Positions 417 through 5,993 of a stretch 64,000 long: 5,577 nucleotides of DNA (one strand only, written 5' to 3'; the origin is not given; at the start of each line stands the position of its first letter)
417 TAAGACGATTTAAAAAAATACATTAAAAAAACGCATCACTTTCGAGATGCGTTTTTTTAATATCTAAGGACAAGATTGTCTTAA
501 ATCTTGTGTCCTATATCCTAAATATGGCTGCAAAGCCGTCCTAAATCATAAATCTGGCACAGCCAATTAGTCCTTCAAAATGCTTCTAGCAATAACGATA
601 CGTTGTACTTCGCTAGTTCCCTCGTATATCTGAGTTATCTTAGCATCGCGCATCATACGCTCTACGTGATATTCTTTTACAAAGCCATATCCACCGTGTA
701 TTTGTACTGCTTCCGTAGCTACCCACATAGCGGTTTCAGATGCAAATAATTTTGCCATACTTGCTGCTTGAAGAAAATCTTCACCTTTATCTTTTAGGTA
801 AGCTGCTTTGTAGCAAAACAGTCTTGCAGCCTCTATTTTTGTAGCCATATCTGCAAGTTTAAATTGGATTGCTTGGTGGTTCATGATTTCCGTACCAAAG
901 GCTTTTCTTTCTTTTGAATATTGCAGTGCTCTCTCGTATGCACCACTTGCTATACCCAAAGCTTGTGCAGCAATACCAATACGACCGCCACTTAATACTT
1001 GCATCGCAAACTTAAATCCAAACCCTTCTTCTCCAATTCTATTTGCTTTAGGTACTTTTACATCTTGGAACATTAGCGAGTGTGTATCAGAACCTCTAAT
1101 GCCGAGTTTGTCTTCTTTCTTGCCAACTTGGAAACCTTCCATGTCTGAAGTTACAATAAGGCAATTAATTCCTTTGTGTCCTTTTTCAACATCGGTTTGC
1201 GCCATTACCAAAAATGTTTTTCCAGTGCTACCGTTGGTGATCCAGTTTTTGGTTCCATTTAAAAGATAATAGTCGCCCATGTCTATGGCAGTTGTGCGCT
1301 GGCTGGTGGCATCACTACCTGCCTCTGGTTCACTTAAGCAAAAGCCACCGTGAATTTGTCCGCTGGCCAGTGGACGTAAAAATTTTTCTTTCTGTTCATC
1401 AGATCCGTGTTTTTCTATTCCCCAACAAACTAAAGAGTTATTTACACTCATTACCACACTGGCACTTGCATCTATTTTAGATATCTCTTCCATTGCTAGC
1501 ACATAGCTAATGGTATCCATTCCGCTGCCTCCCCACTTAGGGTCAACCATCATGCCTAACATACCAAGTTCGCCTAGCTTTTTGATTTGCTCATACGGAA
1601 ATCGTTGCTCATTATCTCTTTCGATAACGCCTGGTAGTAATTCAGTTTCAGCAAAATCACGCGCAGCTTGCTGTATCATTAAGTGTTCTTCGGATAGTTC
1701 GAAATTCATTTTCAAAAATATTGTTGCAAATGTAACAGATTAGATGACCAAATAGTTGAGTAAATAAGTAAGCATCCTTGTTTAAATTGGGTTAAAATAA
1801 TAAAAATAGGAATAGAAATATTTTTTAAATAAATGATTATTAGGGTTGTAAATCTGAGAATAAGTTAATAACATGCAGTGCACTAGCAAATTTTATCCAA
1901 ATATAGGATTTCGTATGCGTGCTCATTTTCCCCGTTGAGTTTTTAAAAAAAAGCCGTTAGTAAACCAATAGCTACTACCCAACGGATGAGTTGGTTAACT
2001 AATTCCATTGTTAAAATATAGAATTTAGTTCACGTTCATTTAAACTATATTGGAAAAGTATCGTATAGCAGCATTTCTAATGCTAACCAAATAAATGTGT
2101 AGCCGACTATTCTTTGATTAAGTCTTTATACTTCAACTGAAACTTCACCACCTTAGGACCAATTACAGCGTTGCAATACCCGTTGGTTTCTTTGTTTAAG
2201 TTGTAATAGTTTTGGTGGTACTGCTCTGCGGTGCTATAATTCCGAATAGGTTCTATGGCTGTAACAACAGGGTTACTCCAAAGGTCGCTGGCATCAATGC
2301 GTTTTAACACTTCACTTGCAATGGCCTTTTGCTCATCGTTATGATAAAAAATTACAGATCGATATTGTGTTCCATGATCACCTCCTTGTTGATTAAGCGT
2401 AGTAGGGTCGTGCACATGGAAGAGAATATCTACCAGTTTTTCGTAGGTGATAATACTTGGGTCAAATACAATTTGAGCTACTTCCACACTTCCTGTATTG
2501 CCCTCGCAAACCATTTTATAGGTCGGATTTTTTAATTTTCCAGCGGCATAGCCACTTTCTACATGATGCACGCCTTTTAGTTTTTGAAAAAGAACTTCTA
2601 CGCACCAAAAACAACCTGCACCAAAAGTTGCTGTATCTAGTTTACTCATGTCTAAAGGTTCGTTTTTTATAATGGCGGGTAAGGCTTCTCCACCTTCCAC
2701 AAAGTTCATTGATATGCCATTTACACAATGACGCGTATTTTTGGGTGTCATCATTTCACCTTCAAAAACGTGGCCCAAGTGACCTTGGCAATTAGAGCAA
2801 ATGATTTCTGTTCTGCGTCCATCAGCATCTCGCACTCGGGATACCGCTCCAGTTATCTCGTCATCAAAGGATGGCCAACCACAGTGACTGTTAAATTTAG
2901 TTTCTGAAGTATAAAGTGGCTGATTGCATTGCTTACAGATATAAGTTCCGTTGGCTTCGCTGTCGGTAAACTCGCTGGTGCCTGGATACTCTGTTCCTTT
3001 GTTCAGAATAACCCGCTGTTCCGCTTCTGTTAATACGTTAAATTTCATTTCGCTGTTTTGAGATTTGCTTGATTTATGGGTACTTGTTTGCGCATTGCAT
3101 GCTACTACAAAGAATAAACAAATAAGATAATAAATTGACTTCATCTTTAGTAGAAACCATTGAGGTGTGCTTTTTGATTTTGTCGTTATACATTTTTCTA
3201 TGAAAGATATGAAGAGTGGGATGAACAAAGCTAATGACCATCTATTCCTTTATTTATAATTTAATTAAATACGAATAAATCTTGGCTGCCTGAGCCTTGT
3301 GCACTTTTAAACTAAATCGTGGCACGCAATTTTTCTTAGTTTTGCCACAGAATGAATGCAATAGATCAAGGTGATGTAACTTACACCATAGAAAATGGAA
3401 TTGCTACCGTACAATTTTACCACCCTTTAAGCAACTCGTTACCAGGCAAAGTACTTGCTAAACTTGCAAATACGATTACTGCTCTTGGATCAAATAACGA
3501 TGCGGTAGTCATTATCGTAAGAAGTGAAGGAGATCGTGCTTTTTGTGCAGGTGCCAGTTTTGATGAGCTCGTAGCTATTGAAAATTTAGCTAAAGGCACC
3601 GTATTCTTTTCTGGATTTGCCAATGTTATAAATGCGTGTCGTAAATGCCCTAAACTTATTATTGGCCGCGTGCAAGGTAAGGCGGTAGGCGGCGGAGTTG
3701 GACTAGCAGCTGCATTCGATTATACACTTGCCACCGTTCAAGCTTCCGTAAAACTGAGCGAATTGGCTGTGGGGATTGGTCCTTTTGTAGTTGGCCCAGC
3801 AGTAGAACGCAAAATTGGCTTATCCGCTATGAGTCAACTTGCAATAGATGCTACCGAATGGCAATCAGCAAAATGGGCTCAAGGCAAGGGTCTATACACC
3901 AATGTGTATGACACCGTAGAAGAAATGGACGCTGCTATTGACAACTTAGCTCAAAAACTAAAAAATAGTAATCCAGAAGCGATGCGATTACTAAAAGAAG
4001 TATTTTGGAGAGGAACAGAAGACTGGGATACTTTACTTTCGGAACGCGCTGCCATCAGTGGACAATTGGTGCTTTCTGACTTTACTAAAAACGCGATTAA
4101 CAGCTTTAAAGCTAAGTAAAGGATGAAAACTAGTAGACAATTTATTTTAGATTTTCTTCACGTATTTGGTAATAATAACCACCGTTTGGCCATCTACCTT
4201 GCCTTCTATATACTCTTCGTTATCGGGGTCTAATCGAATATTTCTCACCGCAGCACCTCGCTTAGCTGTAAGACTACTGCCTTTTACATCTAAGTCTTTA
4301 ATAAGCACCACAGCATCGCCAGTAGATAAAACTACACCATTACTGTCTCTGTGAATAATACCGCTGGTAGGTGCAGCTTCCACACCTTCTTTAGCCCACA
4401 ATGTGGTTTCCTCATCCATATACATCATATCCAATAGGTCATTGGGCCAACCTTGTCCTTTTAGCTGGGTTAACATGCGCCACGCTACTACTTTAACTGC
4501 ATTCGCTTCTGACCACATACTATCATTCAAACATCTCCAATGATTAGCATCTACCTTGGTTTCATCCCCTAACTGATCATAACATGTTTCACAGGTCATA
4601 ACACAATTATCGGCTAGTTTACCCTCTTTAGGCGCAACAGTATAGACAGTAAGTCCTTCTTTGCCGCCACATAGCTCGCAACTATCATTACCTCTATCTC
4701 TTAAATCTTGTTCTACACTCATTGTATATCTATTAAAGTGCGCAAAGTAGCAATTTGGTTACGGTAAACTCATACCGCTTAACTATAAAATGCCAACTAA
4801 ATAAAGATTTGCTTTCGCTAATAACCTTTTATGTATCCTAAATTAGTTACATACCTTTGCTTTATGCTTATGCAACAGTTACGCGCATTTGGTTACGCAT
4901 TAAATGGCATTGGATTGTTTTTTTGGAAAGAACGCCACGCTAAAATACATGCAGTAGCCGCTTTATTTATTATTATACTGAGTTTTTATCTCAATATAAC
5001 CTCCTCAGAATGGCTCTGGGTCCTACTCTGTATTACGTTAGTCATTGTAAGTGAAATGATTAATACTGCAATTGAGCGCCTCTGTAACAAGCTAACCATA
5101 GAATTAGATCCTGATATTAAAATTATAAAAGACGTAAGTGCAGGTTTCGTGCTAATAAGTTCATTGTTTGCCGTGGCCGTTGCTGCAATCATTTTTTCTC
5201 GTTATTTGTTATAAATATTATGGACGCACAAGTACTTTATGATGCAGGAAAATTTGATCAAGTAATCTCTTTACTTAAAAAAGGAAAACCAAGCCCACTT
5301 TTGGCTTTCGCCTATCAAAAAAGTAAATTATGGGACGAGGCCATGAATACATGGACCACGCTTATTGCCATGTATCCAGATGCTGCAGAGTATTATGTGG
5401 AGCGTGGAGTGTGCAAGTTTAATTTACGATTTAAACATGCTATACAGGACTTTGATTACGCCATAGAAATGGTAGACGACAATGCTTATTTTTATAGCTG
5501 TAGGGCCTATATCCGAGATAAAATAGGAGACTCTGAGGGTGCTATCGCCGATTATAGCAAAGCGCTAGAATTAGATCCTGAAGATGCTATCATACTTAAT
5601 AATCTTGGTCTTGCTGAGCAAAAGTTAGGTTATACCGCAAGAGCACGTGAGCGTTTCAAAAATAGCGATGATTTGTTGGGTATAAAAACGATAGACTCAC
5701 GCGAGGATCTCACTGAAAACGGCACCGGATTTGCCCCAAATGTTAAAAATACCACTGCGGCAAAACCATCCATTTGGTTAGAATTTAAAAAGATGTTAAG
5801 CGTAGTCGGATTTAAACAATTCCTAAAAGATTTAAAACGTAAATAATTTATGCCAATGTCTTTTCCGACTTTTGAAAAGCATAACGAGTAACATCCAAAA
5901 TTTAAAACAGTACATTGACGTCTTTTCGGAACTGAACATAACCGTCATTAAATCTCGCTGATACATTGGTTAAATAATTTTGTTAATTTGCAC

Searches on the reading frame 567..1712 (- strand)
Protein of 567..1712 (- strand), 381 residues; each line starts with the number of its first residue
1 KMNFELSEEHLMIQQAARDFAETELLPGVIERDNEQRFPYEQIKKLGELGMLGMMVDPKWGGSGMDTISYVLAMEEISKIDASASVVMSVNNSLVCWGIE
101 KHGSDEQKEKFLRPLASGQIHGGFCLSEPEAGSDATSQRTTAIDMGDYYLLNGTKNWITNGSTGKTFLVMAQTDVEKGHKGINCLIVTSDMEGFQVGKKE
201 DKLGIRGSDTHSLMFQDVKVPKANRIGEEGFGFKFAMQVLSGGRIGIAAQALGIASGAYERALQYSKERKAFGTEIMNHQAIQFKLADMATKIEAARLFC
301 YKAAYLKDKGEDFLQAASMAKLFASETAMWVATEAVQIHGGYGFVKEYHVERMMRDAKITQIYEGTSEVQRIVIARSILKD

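Call 79: search_protein_families(library=pfam, proteins=[window:567-1712:-], max_evalue=0.001)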
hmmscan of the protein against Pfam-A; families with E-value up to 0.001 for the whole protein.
window:567-1712:- (381 aa): 5 families
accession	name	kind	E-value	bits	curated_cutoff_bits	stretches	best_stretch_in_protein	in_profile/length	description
PF00441.29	Acyl-CoA_dh_1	-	1.4e-54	184.7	22.4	1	232-379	3-150/150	Acyl-CoA dehydrogenase, C-terminal domain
PF02771.21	Acyl-CoA_dh_N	-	3.5e-37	127.7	22.9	1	7-119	1-113/113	Acyl-CoA dehydrogenase, N-terminal domain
PF08028.16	Acyl-CoA_dh_2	-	1.6e-26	93.6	22.7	1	245-367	1-133/134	Acyl-CoA dehydrogenase, C-terminal domain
PF02770.24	Acyl-CoA_dh_M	-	1.8e-24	86.1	33.3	1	124-218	2-97/97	Acyl-CoA dehydrogenase, middle domain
PF22924.1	ACOX_C_alpha1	-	0.00013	22.2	27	0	261-378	25-168/169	Acyl-CoA oxidase, C-alpha1 domain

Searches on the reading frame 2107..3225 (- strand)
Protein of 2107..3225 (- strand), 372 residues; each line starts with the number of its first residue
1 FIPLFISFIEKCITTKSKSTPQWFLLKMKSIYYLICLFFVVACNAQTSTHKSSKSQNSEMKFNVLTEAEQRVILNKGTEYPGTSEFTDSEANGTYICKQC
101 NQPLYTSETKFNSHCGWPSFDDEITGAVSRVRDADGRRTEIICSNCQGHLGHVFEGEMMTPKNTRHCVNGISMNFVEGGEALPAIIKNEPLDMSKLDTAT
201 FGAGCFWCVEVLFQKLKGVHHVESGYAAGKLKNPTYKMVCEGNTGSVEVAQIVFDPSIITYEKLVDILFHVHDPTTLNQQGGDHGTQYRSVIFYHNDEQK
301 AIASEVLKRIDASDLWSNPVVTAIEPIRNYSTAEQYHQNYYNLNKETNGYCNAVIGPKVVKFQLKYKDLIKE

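Call 79: search_protein_families(library=pfam, proteins=[window:2107-3225:-], max_evalue=0.001)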
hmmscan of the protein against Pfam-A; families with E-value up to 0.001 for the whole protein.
window:2107-3225:- (372 aa): 2 families
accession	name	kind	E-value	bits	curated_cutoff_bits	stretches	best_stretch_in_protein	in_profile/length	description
PF01625.27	PMSR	-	5e-61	205.9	23.7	1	198-351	1-152/153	Peptide methionine sulfoxide reductase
PF01641.26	SelR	-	1.8e-40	137.9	24.9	1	65-176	1-115/116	SelR domain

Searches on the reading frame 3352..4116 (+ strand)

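Call 79: search_protein_families(library=pfam, proteins=[window:3352-4116:+], max_evalue=0.001)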
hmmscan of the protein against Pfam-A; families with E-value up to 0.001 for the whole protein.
window:3352-4116:+ (255 aa): 2 families
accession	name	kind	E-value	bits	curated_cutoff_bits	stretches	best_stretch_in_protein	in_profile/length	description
PF00378.25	ECH_1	-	3.8e-29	102.2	27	1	13-227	2-212/251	Enoyl-CoA hydratase/isomerase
PF16113.10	ECH_2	-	3.2e-15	56.9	27.2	1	28-149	13-136/335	Enoyl-CoA hydratase/isomerase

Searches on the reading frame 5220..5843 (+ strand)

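Call 79: search_protein_families(library=pfam, proteins=[window:5220-5843:+], max_evalue=0.001)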
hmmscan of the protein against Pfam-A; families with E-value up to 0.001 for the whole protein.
window:5220-5843:+ (208 aa): 11 families
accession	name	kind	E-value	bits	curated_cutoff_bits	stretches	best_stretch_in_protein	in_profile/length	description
PF13414.12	TPR_11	-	2e-14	53.5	26.8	1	103-137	8-42/42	TPR repeat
PF07719.23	TPR_2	-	7.2e-13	48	27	1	89-122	1-34/34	Tetratricopeptide repeat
PF13431.12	TPR_17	-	2.5e-10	40.2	24.4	1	112-143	2-33/34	Tetratricopeptide repeat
PF13371.12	TPR_9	-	1.2e-09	38.4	35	1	31-88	4-62/73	Tetratricopeptide repeat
PF00515.34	TPR_1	-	4.4e-09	36.2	27.8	1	89-122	1-34/34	Tetratricopeptide repeat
PF13432.12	TPR_16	-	2.4e-08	34.7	32.7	0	100-143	8-51/65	Tetratricopeptide repeat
PF13428.12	TPR_14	-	5.8e-07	30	23.5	0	96-130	8-42/44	Tetratricopeptide repeat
PF14559.12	TPR_19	-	9.7e-07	29.5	25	0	103-146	5-48/68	Tetratricopeptide repeat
PF13181.12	TPR_8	-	1e-05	25.7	25.7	0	96-122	8-34/34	Tetratricopeptide repeat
PF13174.12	TPR_6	-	0.00014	22.7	26.3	0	28-54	6-32/33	Tetratricopeptide repeat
PF00637.26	Clathrin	-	0.00039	20.6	29.6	0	14-62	75-122/143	Region in Clathrin and VPS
